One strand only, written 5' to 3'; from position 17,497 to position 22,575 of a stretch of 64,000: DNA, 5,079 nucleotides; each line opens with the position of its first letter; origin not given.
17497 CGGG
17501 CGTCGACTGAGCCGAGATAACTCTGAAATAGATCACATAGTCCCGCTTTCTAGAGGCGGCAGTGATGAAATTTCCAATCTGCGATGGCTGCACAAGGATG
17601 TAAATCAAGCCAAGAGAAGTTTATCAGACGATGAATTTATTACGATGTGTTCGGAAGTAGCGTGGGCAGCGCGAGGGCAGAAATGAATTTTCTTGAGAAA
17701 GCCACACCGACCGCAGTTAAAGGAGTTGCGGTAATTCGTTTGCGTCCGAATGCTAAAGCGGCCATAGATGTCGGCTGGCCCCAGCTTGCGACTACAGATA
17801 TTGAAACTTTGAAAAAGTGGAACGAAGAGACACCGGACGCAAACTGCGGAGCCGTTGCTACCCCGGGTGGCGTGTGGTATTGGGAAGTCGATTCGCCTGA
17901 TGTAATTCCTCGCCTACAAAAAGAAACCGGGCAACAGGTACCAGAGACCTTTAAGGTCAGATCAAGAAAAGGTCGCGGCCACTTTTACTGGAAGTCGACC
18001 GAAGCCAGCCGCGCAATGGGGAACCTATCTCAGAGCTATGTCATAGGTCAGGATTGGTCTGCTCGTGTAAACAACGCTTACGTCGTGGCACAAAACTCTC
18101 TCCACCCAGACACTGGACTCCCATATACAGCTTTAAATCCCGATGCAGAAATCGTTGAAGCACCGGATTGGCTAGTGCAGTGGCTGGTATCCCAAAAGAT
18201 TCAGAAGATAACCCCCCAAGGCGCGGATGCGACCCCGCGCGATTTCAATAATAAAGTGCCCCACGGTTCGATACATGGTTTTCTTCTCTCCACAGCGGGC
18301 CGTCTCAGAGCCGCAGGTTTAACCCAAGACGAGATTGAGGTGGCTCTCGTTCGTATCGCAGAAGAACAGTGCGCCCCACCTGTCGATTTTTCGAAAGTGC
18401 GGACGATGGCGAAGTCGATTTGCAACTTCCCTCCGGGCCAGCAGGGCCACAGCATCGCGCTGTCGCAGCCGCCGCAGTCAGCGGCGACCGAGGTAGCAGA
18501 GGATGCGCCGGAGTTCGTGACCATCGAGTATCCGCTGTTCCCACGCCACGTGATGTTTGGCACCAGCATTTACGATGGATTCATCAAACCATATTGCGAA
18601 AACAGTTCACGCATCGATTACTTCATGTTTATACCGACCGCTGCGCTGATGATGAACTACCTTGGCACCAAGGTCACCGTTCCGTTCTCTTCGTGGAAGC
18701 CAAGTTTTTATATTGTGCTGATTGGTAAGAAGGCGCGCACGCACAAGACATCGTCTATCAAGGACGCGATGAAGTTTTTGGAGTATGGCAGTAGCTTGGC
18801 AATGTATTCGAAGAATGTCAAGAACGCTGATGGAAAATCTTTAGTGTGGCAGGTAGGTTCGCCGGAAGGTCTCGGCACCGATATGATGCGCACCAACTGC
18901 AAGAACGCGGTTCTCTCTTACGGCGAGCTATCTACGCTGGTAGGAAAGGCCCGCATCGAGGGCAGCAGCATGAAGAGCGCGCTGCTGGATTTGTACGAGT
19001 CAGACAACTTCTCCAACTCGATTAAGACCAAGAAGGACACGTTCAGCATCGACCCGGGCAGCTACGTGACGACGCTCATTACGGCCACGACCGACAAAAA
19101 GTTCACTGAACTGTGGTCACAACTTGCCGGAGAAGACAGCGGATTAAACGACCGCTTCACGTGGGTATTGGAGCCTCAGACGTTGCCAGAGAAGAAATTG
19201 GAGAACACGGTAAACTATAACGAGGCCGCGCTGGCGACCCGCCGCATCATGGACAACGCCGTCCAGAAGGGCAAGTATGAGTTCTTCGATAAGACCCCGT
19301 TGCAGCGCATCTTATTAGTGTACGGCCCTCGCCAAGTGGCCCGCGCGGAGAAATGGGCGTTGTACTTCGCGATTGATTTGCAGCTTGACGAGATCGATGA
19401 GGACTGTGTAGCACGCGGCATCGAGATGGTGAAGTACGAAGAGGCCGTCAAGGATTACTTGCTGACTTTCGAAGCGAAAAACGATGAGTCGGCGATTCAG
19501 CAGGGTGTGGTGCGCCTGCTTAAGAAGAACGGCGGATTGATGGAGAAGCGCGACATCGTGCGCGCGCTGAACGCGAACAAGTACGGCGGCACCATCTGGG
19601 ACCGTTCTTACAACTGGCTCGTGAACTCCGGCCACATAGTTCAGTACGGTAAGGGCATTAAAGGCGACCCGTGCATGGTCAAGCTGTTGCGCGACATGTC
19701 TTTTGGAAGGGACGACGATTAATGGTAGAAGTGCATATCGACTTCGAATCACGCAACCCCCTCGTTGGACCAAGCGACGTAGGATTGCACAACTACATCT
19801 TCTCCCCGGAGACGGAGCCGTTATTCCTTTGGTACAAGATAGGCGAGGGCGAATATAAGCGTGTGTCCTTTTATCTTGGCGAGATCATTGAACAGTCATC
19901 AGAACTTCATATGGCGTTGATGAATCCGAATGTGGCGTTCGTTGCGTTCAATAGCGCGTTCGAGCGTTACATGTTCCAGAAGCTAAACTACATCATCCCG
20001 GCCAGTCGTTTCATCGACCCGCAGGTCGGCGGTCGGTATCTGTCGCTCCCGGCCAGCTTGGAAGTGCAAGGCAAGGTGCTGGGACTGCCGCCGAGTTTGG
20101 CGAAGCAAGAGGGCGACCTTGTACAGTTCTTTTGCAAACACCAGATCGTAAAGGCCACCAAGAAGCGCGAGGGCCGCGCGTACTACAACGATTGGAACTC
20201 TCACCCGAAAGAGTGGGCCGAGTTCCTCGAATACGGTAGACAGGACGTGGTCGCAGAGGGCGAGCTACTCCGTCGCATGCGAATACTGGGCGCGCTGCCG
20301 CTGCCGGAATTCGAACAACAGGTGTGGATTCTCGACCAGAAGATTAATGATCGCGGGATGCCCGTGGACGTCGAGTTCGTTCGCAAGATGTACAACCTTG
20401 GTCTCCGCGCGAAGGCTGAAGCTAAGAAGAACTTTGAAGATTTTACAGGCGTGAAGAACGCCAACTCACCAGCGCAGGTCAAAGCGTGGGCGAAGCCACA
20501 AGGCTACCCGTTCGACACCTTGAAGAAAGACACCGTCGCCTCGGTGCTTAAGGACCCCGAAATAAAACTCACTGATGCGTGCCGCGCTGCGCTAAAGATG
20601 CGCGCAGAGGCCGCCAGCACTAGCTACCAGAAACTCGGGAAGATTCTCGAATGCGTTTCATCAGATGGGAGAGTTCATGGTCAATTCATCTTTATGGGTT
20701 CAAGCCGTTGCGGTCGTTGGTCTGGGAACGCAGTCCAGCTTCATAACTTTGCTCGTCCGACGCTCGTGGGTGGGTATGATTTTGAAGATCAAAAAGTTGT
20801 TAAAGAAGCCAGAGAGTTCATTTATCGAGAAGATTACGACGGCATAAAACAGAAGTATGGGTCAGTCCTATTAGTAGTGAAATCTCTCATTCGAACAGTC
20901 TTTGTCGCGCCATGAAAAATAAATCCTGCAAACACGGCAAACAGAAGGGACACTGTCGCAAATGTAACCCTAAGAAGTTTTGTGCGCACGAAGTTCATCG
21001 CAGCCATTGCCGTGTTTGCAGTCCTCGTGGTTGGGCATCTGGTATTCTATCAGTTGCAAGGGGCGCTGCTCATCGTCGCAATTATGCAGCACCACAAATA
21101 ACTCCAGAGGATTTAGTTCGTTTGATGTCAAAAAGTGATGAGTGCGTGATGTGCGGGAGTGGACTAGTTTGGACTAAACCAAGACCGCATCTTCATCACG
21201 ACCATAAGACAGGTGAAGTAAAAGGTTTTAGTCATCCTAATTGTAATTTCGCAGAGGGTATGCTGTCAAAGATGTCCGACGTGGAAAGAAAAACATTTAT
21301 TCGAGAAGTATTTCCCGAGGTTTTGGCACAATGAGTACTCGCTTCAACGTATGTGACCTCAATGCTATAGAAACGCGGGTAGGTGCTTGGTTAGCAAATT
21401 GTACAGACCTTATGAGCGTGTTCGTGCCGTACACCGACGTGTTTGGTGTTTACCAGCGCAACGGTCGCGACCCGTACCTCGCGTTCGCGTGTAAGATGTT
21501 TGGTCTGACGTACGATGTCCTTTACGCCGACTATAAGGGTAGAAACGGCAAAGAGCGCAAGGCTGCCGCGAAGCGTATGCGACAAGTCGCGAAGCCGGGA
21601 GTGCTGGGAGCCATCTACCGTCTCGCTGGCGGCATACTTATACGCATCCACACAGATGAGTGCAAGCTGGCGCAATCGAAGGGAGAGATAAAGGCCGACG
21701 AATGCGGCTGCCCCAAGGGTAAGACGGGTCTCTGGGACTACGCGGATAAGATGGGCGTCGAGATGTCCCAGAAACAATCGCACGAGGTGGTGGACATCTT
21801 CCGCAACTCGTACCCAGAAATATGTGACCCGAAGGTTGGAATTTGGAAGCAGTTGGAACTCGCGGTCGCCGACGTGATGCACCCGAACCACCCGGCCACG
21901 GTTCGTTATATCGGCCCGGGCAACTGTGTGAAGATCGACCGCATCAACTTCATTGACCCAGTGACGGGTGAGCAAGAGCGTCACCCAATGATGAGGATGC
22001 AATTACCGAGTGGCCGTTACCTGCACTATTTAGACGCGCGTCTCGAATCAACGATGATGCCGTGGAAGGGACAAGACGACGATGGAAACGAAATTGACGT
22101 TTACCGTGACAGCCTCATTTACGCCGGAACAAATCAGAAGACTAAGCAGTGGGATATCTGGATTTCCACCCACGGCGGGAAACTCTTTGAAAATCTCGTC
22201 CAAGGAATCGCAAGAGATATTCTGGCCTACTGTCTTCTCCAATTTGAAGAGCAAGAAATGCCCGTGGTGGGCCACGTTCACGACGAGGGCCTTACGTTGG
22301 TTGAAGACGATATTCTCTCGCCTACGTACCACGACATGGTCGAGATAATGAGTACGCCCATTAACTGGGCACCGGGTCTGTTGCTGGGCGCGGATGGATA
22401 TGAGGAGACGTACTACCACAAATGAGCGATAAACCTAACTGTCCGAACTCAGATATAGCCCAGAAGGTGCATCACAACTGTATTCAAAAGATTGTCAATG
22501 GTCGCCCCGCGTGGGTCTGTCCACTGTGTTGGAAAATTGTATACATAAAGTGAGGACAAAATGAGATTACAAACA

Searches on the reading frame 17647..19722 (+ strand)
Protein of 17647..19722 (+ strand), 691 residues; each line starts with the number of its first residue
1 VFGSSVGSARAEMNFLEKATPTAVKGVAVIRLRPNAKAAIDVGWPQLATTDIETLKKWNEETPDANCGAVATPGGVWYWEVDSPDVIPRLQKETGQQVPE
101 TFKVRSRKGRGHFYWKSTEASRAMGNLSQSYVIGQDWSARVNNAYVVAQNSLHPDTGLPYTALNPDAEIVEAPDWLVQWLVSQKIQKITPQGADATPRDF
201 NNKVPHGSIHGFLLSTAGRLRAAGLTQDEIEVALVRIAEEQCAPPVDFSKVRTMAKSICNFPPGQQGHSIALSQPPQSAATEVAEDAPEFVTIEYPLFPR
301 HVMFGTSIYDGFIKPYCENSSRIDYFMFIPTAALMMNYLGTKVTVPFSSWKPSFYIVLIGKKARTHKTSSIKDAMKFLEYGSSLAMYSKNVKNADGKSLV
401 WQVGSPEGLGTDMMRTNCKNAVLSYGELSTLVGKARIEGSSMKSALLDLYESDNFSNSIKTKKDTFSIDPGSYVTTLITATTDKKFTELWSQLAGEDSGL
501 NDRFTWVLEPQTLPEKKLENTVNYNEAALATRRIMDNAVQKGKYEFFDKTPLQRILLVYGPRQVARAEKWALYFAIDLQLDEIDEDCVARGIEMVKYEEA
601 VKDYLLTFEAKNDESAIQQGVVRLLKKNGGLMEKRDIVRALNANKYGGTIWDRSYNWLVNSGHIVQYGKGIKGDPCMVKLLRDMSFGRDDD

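Call 8: search_protein_families(library=phrogs, proteins=[window:17647-19722:+], max_evalue=0.001)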
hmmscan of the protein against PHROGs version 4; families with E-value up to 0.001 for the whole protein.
window:17647-19722:+ (691 aa): 5 families
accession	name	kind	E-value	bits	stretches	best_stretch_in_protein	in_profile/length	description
phrog_1156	-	DNA, RNA and nucleotide metabolism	1.2e-13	51.5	1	11-185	9-196/855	DNA primase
phrog_695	-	DNA, RNA and nucleotide metabolism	3.8e-11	43.5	1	13-260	6-266/704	DNA polymerase/primase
phrog_5311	-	DNA, RNA and nucleotide metabolism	1.2e-07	31.3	1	421-544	391-517/692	helicase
phrog_5177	-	DNA, RNA and nucleotide metabolism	1.4e-05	24.2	1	14-162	19-169/876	DNA polymerase/primase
phrog_5852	-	DNA, RNA and nucleotide metabolism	0.00028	21.3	1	48-172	119-238/242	DNA polymerase/primase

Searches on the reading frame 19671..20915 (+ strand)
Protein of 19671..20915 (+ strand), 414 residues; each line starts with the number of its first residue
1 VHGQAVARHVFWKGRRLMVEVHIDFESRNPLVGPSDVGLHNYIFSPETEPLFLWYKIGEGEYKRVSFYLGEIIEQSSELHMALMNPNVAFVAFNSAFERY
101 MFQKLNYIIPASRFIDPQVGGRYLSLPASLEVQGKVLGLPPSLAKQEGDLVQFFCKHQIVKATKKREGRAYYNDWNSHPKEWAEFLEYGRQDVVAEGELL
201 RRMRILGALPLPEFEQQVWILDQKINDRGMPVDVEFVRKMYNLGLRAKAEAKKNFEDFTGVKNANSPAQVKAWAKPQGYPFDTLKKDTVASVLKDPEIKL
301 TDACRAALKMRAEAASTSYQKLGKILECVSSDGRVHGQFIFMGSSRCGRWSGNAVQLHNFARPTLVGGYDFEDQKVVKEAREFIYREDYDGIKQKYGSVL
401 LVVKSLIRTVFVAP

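Call 8: search_protein_families(library=phrogs, proteins=[window:19671-20915:+], max_evalue=0.001)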
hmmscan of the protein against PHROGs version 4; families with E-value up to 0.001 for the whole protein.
window:19671-20915:+ (414 aa): 1 family
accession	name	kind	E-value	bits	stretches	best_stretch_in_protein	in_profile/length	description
phrog_17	-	DNA, RNA and nucleotide metabolism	5.7e-48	164.7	1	18-414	670-1003/1445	DNA polymerase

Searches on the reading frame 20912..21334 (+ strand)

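Call 34: search_protein_families(library=pfam, proteins=[window:20912-21334:+], max_evalue=0.01)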
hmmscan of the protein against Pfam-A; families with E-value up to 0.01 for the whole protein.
window:20912-21334:+ (140 aa): 1 family
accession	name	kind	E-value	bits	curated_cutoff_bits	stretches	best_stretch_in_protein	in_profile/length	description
PF02945.21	Endonuclease_7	-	1.2e-08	35.1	23.6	1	60-121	7-69/82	Recombination endonuclease VII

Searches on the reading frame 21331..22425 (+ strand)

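Call 8: search_protein_families(library=phrogs, proteins=[window:21331-22425:+], max_evalue=0.001)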
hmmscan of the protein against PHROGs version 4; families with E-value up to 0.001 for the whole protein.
window:21331-22425:+ (364 aa): 3 families
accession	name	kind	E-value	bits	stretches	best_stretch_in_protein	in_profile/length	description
phrog_7766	-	DNA, RNA and nucleotide metabolism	3.4e-36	125.4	1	146-364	4-185/186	DNA polymerase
phrog_17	-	DNA, RNA and nucleotide metabolism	5.6e-34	118.4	1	7-363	1010-1232/1445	DNA polymerase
phrog_10285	-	DNA, RNA and nucleotide metabolism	3.3e-32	112.8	1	4-364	56-320/321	DNA polymerase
